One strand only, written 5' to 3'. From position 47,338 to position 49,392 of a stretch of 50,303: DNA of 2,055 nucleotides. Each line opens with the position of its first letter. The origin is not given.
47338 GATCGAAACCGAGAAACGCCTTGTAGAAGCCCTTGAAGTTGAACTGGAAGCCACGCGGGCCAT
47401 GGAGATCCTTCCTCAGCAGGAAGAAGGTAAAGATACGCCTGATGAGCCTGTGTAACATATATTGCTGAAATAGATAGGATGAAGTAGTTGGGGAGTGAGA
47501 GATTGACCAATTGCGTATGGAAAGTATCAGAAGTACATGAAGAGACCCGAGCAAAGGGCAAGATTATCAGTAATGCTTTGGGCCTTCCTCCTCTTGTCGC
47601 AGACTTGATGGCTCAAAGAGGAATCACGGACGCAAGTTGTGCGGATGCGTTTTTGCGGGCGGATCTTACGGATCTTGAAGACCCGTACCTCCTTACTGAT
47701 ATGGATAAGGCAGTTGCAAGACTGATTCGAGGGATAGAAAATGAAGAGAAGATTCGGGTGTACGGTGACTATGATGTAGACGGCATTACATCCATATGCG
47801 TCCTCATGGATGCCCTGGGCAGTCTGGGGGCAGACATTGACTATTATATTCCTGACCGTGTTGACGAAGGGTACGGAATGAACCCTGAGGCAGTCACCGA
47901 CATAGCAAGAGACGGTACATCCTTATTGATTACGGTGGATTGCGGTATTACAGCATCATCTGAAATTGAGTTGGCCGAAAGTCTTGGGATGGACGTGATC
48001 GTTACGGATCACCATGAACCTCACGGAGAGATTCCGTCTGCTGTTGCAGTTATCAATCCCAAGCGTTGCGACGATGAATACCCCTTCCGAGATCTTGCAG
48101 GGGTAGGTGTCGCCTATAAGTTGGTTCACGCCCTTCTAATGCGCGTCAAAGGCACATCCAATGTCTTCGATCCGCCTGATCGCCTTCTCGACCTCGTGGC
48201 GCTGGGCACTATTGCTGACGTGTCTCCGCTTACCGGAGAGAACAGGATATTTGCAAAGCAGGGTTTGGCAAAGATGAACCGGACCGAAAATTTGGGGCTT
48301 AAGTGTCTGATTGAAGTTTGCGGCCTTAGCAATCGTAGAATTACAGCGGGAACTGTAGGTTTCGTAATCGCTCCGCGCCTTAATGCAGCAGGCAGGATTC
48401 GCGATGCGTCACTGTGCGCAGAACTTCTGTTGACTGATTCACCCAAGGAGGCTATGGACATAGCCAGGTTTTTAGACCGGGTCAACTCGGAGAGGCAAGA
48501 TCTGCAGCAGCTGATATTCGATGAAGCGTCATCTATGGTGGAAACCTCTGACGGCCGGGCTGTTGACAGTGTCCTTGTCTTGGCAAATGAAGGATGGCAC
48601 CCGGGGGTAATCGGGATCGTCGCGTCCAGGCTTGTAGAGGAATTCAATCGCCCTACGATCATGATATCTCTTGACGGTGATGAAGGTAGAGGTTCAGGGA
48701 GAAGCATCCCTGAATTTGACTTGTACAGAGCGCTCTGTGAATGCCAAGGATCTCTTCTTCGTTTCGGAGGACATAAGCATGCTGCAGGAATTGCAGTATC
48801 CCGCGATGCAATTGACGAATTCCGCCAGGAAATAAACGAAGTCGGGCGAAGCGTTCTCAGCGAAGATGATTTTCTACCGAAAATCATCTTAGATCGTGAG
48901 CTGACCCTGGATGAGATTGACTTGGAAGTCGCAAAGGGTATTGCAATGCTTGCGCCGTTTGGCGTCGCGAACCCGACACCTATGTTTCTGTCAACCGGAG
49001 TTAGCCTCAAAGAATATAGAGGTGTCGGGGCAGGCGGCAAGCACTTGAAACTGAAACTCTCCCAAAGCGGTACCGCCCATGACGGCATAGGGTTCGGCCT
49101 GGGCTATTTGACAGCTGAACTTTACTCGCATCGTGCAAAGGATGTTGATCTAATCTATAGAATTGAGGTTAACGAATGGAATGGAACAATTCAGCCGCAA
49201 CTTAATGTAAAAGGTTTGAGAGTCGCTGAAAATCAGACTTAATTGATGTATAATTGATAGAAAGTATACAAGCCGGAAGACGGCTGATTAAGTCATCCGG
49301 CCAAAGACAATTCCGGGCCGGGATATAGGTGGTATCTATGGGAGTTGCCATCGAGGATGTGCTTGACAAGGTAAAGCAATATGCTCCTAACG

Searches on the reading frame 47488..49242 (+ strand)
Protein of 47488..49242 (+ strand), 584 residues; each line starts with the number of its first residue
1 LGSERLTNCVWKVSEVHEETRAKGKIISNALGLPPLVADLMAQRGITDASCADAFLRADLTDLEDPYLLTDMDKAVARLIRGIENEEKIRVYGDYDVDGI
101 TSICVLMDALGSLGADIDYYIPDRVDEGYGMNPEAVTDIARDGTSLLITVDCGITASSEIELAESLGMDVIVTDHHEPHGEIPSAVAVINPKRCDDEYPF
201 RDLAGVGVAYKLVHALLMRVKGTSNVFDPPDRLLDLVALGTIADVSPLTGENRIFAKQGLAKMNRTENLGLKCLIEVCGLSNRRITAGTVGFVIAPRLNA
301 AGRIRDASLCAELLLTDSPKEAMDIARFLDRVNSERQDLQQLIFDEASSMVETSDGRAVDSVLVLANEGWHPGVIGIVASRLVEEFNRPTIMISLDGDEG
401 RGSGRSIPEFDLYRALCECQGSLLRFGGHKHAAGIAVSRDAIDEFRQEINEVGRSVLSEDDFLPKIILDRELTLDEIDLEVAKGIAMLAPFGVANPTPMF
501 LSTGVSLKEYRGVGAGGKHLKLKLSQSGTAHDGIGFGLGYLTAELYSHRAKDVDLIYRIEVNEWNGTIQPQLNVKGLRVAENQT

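Call 74: find_encoding_contigs(protein=window:47488-49242:+, flank=10000, max_places=2)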
Protein window:47488-49242:+ (584 aa): no gene with exactly this product is on record in the collection.
